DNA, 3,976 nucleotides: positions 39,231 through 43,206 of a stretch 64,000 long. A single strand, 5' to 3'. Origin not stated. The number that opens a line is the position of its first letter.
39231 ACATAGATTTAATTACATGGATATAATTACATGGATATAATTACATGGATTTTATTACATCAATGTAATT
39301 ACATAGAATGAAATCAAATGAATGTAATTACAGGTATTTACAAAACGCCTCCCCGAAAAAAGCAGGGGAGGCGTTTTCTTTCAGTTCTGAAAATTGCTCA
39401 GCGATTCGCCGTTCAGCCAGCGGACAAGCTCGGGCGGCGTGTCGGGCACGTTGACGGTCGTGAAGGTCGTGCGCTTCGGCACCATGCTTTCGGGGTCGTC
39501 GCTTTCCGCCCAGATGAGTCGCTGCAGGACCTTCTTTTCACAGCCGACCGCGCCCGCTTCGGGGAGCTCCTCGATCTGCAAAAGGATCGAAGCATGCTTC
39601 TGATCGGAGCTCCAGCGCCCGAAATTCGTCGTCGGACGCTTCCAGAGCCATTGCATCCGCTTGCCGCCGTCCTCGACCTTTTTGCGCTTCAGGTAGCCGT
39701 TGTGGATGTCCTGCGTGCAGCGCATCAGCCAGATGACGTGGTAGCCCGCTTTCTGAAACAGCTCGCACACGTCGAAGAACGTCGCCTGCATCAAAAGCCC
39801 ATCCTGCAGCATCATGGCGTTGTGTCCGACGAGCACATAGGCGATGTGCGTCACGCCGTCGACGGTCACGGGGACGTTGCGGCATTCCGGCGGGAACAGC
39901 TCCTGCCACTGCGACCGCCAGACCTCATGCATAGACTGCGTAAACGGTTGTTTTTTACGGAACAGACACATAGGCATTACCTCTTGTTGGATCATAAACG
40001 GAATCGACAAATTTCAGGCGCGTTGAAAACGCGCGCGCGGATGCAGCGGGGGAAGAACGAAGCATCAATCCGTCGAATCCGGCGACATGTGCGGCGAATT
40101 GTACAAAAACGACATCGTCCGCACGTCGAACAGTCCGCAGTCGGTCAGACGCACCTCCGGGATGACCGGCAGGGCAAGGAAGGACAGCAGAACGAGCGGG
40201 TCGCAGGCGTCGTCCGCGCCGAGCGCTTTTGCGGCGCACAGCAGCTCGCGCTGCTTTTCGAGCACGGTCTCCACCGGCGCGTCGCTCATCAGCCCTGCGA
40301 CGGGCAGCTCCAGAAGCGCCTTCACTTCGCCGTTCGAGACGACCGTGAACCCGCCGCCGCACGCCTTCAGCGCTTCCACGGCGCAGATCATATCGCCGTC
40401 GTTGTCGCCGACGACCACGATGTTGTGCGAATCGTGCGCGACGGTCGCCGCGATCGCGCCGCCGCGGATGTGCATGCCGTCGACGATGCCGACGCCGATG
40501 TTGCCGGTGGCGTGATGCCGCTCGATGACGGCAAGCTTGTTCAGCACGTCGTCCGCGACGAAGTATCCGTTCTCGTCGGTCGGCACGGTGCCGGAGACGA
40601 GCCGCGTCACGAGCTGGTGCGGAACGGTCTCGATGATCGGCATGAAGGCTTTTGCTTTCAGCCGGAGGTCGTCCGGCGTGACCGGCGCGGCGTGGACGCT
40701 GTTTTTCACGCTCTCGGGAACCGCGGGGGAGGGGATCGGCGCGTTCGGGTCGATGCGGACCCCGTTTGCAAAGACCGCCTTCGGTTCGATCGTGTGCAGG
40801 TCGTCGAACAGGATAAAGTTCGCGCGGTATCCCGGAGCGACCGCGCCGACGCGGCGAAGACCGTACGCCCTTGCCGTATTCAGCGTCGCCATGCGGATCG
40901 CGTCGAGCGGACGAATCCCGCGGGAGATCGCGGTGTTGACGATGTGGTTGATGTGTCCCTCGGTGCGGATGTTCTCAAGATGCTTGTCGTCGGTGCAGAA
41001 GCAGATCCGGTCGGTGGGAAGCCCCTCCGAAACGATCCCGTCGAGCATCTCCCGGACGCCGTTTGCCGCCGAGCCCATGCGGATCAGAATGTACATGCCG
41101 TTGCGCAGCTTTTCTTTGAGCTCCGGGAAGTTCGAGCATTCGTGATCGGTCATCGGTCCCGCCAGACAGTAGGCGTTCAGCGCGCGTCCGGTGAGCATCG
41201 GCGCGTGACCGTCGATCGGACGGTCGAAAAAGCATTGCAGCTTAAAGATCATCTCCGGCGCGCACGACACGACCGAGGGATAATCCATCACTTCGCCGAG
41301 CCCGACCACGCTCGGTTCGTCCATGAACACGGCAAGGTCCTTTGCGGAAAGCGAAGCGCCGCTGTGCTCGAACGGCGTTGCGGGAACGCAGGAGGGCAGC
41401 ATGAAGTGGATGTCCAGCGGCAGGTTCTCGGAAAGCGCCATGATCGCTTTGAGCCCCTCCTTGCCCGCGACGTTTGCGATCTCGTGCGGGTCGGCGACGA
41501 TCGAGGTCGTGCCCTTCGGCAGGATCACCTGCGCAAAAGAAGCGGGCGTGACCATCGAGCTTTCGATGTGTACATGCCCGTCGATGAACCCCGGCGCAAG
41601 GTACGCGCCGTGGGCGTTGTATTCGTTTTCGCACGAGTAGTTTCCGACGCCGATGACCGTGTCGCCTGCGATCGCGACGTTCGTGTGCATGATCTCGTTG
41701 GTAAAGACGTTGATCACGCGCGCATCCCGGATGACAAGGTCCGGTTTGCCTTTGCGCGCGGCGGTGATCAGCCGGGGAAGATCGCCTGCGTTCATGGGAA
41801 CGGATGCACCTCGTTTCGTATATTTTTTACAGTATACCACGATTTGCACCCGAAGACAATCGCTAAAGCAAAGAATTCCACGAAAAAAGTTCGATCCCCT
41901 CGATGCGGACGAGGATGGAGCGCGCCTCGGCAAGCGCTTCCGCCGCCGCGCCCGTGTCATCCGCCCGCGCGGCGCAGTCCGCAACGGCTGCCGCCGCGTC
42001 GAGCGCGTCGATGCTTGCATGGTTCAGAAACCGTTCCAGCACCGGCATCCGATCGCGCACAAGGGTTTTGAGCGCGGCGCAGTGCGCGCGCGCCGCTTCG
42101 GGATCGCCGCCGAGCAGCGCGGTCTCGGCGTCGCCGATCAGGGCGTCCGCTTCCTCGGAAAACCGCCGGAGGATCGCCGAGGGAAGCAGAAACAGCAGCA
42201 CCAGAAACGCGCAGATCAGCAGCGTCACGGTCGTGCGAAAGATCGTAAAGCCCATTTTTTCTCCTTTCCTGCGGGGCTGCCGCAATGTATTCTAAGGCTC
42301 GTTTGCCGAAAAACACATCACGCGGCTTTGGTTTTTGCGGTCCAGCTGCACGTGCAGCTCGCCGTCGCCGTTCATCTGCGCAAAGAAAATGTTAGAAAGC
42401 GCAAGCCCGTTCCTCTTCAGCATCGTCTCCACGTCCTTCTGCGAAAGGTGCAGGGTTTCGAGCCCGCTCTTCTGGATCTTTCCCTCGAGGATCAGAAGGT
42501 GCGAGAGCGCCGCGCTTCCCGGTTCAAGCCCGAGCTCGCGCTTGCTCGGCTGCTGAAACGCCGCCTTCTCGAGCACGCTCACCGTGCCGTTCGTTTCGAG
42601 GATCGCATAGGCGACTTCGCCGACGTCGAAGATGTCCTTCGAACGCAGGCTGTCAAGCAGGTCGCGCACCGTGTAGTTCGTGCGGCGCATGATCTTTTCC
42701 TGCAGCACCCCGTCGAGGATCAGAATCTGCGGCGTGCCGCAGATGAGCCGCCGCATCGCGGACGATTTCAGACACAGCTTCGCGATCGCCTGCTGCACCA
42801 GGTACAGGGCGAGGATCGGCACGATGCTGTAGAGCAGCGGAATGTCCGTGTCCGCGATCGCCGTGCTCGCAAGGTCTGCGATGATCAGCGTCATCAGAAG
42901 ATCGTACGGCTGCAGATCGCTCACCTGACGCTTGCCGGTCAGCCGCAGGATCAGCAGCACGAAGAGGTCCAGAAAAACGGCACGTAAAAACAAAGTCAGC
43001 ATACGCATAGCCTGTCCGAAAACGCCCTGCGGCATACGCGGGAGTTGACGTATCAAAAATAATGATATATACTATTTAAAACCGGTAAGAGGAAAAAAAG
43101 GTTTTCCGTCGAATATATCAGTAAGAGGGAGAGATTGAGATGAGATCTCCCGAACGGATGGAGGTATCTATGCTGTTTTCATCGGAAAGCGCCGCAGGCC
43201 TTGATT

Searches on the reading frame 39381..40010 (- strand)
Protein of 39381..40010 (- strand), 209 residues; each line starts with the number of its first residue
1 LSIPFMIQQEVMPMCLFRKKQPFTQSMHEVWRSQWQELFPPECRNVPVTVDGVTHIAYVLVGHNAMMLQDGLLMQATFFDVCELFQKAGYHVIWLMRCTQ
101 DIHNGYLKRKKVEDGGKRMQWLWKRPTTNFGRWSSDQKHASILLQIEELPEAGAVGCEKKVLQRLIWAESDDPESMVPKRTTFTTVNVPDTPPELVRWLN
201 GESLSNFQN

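Call 6: search_protein_families(library=pfam, proteins=[window:39381-40010:-])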
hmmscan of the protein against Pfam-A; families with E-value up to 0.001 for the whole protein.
window:39381-40010:- (209 aa): 0 families

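Call 27: find_encoding_contigs(protein=window:39381-40010:-, flank=6000, max_places=10)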
Protein window:39381-40010:- (209 aa): no gene with exactly this product is on record in the collection.

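Call 28: find_homologous_proteins(query=window:39381-40010:-)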
Query window:39381-40010:- (209 aa): 379 proteins with E <= 0.001 among 420 candidates; the best 120 are listed.
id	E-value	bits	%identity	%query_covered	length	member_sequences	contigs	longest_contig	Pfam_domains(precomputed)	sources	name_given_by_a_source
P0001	1.2e-122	425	89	94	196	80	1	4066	-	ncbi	-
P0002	8.7e-119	413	88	94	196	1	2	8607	-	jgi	jgi:hypothetical protein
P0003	4.8e-116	404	86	94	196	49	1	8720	-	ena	-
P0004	1.1e-115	403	87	94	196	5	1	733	-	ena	-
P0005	1.8e-114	399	84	94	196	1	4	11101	-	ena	-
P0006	1.9e-113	395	84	94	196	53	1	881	-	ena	-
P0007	5.9e-112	390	84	94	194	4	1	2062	-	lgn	-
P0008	1.2e-111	389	82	94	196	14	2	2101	-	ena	-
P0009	2.0e-111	389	81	94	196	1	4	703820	-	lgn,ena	-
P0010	7.4e-111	387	82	94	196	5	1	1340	-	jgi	jgi:hypothetical protein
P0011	1.2e-110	386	82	94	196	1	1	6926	-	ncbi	-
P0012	3.1e-110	385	82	94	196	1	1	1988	-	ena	-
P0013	2.0e-109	382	81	94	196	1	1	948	-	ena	-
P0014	1.6e-107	376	81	94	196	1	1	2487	-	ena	-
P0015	7.2e-106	370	78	94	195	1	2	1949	-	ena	-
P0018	1.3e-104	366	79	94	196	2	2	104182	-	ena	-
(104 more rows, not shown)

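Call 29: find_encoding_contigs(protein=P0001, flank=4000, max_places=4)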
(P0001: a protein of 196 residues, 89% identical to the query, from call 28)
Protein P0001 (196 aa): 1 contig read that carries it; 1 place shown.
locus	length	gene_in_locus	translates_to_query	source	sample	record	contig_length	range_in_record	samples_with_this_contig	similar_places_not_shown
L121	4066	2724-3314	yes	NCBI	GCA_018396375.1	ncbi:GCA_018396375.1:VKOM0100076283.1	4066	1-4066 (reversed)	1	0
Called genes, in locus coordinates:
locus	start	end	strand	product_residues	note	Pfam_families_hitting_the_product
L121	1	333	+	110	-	?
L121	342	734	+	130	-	PF14276:DUF4363 (weak)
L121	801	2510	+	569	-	PF01979:Amidohydro_1, PF07969:Amidohydro_3 (weak), PF13382:Adenine_deam_C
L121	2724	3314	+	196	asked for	-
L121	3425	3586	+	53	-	-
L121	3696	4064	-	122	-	?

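Call 30: find_encoding_contigs(protein=P0003, flank=4000, max_places=4)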
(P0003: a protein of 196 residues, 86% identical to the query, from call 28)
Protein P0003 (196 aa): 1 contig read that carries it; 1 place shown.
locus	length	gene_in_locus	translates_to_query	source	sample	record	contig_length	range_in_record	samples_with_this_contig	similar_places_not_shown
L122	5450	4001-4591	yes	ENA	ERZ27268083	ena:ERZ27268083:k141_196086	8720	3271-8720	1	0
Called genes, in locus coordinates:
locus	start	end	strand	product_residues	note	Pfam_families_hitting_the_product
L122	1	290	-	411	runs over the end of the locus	PF03977:OAD_beta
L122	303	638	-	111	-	-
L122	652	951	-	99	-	PF04277:OAD_gamma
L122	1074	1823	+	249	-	PF20730:YetF_N (weak), PF04239:DUF421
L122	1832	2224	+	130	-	PF14276:DUF4363 (weak)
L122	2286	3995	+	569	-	PF01979:Amidohydro_1, PF07969:Amidohydro_3 (faint), PF13382:Adenine_deam_C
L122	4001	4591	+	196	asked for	-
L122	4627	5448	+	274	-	?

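Call 31: find_encoding_contigs(protein=P0009, flank=4000, max_places=4)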
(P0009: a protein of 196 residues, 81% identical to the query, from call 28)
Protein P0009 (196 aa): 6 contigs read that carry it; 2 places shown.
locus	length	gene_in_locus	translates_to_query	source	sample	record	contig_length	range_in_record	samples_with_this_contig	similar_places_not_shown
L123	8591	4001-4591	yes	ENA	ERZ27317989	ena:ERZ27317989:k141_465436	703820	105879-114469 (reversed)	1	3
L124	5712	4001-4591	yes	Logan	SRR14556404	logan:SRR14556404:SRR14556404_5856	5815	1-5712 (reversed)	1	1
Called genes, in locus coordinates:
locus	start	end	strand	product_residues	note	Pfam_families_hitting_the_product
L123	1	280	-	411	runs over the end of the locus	PF03977:OAD_beta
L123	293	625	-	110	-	PF25984:BSH_YknX (faint), PF25919:BSH_CusB (faint), PF00364:Biotin_lipoyl, PF25917:BSH_RND, PF25973:BSH_CzcB (faint)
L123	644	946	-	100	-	PF04277:OAD_gamma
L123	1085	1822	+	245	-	PF20730:YetF_N (faint), PF04239:DUF421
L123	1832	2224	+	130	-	PF14276:DUF4363 (weak)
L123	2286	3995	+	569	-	PF01979:Amidohydro_1, PF07969:Amidohydro_3 (faint), PF13382:Adenine_deam_C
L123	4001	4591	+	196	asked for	-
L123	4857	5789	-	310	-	PF02653:BPD_transp_2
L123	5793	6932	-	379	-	PF02653:BPD_transp_2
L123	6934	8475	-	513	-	PF00005:ABC_tran, PF13304:AAA_21 (faint), PF00005:ABC_tran (weak)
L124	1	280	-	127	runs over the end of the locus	?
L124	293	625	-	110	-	PF25984:BSH_YknX (faint), PF25919:BSH_CusB (faint), PF00364:Biotin_lipoyl, PF25917:BSH_RND, PF25973:BSH_CzcB (faint)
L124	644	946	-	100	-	PF04277:OAD_gamma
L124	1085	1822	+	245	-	PF20730:YetF_N (faint), PF04239:DUF421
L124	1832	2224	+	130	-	PF14276:DUF4363 (weak)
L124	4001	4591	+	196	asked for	-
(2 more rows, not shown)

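Call 41: find_encoding_contigs(protein=P0002, flank=3000, max_places=3)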
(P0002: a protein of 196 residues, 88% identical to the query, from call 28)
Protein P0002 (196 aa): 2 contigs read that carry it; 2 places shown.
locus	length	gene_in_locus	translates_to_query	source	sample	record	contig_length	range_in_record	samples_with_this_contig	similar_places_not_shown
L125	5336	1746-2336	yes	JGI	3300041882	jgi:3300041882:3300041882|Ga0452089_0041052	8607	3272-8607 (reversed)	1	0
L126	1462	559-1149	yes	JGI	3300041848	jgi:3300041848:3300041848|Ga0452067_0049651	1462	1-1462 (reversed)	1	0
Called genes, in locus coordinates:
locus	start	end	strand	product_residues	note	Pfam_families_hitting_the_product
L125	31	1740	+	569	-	PF01979:Amidohydro_1, PF07969:Amidohydro_3 (weak), PF13382:Adenine_deam_C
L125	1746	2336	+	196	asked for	-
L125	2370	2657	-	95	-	-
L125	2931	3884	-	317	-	PF02653:BPD_transp_2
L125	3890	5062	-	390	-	PF02653:BPD_transp_2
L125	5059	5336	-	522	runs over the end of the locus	PF00005:ABC_tran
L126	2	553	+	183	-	?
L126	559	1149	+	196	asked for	-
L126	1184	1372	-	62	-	-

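Call 42: find_encoding_contigs(protein=P0005, flank=3000, max_places=4)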
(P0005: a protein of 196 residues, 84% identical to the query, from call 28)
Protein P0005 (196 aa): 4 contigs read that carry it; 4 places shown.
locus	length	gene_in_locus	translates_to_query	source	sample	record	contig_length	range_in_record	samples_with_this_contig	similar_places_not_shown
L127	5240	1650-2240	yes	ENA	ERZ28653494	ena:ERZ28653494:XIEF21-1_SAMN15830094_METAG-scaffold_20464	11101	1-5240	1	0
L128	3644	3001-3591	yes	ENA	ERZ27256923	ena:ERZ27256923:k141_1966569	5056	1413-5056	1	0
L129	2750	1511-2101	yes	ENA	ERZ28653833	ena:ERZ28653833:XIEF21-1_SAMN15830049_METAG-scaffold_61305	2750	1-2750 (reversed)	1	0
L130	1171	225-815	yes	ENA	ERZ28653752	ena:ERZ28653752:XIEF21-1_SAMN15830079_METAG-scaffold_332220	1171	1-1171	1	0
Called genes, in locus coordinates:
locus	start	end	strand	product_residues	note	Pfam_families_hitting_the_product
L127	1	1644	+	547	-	?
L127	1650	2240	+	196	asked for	-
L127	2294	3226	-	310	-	PF02653:BPD_transp_2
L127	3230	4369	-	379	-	PF02653:BPD_transp_2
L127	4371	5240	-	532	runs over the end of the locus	PF00005:ABC_tran, PF13304:AAA_21 (faint), PF00005:ABC_tran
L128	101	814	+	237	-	PF20730:YetF_N (weak), PF04239:DUF421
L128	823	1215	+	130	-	PF14276:DUF4363 (weak)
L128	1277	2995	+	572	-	PF01979:Amidohydro_1, PF07969:Amidohydro_3 (weak), PF13382:Adenine_deam_C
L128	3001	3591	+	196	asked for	-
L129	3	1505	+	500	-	?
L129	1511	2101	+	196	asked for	-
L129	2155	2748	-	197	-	?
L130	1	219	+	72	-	?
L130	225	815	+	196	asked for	-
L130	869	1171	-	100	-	?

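Call 43: find_encoding_contigs(protein=P0018, flank=3000, max_places=3)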
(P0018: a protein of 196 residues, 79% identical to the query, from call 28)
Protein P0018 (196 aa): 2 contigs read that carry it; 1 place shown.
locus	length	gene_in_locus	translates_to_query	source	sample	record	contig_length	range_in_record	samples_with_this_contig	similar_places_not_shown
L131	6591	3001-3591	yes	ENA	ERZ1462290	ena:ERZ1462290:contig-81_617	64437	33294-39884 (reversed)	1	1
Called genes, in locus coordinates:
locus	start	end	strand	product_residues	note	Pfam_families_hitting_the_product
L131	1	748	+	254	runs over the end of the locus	PF20730:YetF_N (weak), PF04239:DUF421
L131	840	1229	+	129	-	-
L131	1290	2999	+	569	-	PF01979:Amidohydro_1, PF07969:Amidohydro_3 (weak), PF13382:Adenine_deam_C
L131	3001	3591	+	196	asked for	-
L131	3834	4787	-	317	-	PF02653:BPD_transp_2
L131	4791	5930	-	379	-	PF02653:BPD_transp_2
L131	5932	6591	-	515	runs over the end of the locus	PF13476:AAA_23 (weak), PF00005:ABC_tran, PF13304:AAA_21 (faint), PF00005:ABC_tran (weak)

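Call 51: search_protein_families(library=ncbifam, proteins=[window:39381-40010:-])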
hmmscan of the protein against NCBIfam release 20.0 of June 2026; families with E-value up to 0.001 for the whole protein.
window:39381-40010:- (209 aa): 0 families

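Call 67: list_cluster_members(proteins=[P0121, P0001])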
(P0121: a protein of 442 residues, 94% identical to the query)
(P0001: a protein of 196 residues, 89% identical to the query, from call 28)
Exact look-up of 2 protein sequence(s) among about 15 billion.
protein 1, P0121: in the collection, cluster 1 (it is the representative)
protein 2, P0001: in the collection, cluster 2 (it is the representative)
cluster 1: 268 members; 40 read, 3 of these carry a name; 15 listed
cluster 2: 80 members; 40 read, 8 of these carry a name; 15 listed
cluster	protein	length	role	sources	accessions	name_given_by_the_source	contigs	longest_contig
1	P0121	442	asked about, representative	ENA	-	-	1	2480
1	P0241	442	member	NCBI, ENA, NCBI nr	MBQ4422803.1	MAG: putative aminohydrolase SsnA [Clostridia bacterium] | putative aminohydrolase SsnA [Clostridia bacterium]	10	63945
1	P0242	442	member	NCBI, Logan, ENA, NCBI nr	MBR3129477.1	MAG: putative aminohydrolase SsnA [Clostridia bacterium] | putative aminohydrolase SsnA [Clostridia bacterium]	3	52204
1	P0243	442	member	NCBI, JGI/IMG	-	putative selenium metabolism protein SsnA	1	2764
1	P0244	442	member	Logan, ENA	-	-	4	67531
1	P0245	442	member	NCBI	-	-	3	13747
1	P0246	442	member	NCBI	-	-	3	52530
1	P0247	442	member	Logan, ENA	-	-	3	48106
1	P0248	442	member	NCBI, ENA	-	-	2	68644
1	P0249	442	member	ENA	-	-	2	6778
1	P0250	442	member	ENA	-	-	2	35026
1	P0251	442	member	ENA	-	-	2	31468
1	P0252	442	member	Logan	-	-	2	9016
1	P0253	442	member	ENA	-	-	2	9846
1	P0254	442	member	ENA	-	-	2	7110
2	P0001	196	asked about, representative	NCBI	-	-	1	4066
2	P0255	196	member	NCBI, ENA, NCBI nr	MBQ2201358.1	MAG: hypothetical protein II412_02195 [Clostridia bacterium] | hypothetical protein [Clostridia bacterium]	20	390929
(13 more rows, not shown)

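Call 68: find_encoding_contigs(protein=P0255, flank=1500, max_places=10)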
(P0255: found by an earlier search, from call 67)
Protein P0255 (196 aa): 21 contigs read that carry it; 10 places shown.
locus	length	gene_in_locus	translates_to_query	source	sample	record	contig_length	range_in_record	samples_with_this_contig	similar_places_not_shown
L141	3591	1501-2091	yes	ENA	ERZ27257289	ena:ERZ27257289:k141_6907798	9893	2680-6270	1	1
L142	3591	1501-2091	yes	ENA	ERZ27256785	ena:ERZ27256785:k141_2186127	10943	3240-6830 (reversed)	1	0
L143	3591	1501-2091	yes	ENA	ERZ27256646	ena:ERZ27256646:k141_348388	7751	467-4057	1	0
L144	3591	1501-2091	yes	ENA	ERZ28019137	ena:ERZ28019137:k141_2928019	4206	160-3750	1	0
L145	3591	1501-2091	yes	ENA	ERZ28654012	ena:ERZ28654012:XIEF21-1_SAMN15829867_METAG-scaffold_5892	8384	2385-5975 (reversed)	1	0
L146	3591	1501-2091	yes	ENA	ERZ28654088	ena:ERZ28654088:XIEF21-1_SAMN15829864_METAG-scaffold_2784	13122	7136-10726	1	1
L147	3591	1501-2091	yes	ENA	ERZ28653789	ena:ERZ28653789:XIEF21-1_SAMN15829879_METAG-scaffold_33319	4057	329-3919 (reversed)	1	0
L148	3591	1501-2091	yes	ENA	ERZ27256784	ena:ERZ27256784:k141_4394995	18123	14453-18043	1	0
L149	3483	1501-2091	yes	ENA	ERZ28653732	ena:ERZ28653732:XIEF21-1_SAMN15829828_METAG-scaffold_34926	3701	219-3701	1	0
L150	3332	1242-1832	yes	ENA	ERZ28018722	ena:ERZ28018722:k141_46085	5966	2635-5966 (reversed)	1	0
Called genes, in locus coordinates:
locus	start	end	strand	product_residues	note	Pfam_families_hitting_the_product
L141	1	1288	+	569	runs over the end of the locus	PF01979:Amidohydro_1, PF07969:Amidohydro_3 (weak), PF13382:Adenine_deam_C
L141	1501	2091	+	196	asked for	-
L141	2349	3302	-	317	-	PF02653:BPD_transp_2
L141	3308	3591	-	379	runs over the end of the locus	PF02653:BPD_transp_2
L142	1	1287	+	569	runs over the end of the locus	PF01979:Amidohydro_1, PF07969:Amidohydro_3 (weak), PF13382:Adenine_deam_C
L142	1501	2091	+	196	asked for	-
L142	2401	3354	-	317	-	PF02653:BPD_transp_2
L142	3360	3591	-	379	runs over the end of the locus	PF02653:BPD_transp_2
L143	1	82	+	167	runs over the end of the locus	PF01979:Amidohydro_1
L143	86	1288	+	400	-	PF01979:Amidohydro_1, PF07969:Amidohydro_3 (weak), PF13382:Adenine_deam_C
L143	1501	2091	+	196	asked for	-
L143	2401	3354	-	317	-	PF02653:BPD_transp_2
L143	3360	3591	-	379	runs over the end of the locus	PF02653:BPD_transp_2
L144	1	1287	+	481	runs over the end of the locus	?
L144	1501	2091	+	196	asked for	-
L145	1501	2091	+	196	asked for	-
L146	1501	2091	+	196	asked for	-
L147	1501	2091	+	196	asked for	-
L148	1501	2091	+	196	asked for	-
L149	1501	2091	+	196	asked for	-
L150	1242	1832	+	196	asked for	-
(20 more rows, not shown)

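Call 84: search_solved_structures(query=P0001, max_evalue=1)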
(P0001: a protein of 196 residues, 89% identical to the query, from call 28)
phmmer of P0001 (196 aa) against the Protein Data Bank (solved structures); distinct sequences matched with E-value up to 1: 2.
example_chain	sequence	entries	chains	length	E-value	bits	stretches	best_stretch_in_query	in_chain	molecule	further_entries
5g37_A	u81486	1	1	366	0.27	13.8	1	8-46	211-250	41.9 KDA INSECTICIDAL TOXIN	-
5foy_A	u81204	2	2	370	0.28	13.8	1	8-46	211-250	41.9 KDA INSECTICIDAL TOXIN | TOXIN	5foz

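Call 93: predict_structure(alignment_id=A2)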
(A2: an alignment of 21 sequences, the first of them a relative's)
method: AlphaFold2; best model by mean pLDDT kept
length: 196 residues; sequences in the alignment: 21
mean_pLDDT: 81.5   pTM: 0.80
mean pLDDT of the five models: 81.5, 81.0, 78.1, 47.5, 45.1
residues with pLDDT >= 90: 61; 70-90: 95; 50-70: 36; < 50: 4
segments of 3 or more residues with pLDDT < 50: 1-3
pLDDT, mean of each block of 10 residues (from residue 1): 55 84 93 90 89 79 71 90 73 81 86 65 71 85 89 85 79 93 93 79
secondary structure, 60 per line:
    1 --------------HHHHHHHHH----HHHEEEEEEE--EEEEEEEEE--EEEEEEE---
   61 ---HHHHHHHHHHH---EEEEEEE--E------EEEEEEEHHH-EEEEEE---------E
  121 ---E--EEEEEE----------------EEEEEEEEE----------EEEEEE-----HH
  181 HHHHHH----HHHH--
elements in order: H15-23 E31-37 E40-48 E51-57 H64-74 E78-84 E94-100 E105-110 E127-132 E149-157 E168-173 H179-186 H191-194

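Call 95: fold_search(model_id=the predicted structure, library=pdb)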
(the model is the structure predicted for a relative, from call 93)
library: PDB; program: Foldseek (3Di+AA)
matches with E <= 10: 333; with E <= 0.001: 0
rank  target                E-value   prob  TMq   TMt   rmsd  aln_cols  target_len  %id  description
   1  9vzk_1                2.2e-01  0.03  0.15  0.11  21.6       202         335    8  Cryo-EM structure of bacteriophage P1 baseplate in C3 (released 2025-10-22)
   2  2o8r_B                2.5e-01  0.12  0.20  0.08  13.9       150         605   11  Crystal Structure of Polyphosphate Kinase from Porphyromonas Gingivalis (released 2006-12-19)
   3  4pw6_A                3.2e-01  0.16  0.22  0.23   7.2       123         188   12  structure of UHRF2-SRA in complex with a 5hmC-containing DNA, complex II (released 2014-05-07)
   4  4pw5_B                3.8e-01  0.10  0.13  0.14   9.6       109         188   10  structure of UHRF2-SRA in complex with a 5hmC-containing DNA, complex I (released 2014-05-07)
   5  4pw5_A                4.6e-01  0.10  0.17  0.17  10.3       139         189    9  structure of UHRF2-SRA in complex with a 5hmC-containing DNA, complex I (released 2014-05-07)
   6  3oln_B                4.8e-01  0.10  0.17  0.18  10.2       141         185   11  Crystal structure of the SRA domain of E3 ubiquitin-protein ligase UHRF2 (released 2010-10-13)
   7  4pw7_B                5.2e-01  0.21  0.24  0.24   7.4       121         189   11  structure of UHRF2-SRA in complex with a 5mC-containing DNA (released 2014-05-07)
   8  9i4f_A                5.5e-01  0.12  0.20  0.08   9.5       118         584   14  Blood Type B-converting alpha-1,3-galactosidase PpaGal from Pedobacter panaciterrae in its apo form (released 2025-03-12)
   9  2o8r_A                5.5e-01  0.08  0.20  0.08  13.8       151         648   10  Crystal Structure of Polyphosphate Kinase from Porphyromonas Gingivalis (released 2006-12-19)
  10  6a5n_A                5.8e-01  0.10  0.18  0.08  13.3       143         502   10  Crystal structure of Arabidopsis thaliana SUVH6 in complex with methylated DNA (released 2018-08-29)
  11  6maf_A                6.2e-01  0.10  0.20  0.15  10.6       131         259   11  native BbvCI A2B2 tetramer at low resolution (released 2018-11-14)
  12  1sto                  6.6e-01  0.21  0.21  0.20   5.5        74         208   12  CRYSTAL STRUCTURE OF OROTATE PHOSPHORIBOSYLTRANSFERASE (released 1994-05-31)
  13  4pw7_E                6.6e-01  0.13  0.21  0.21   8.5       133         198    8  structure of UHRF2-SRA in complex with a 5mC-containing DNA (released 2014-05-07)
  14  8cro_L                7.0e-01  0.14  0.18  0.33  11.1       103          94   12  Cryo-EM structure of Pyrococcus furiosus transcription elongation complex (released 2024-04-17)
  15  4pw5_E                7.0e-01  0.13  0.17  0.18   9.2       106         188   11  structure of UHRF2-SRA in complex with a 5hmC-containing DNA, complex I (released 2014-05-07)
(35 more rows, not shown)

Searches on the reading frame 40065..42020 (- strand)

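Call 6: search_protein_families(library=pfam, proteins=[window:40065-42020:-])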
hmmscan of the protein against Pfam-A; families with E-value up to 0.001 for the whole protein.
window:40065-42020:- (651 aa): 3 families
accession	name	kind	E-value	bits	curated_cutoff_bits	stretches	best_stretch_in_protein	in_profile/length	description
PF13382.11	Adenine_deam_C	-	1.3e-58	197.6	27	1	469-635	1-167/169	Adenine deaminase C-terminal domain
PF01979.26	Amidohydro_1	-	2.9e-34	119.3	25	1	140-420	1-342/345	Amidohydrolase family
PF07969.17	Amidohydro_3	-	1.8e-11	44.7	29.7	1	365-422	403-462/472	Amidohydrolase family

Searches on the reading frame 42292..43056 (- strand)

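Call 6: search_protein_families(library=pfam, proteins=[window:42292-43056:-])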
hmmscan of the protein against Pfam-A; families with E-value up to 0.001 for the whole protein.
window:42292-43056:- (254 aa): 2 families
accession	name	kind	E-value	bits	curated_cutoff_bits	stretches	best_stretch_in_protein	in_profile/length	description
PF04239.17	DUF421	-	5.6e-34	116.8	23.6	1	96-228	1-128/129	YetF C-terminal domain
PF20730.2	YetF_N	-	8.5e-06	25.9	26.5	1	31-87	13-69/76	YetF N-terminal transmembrane domain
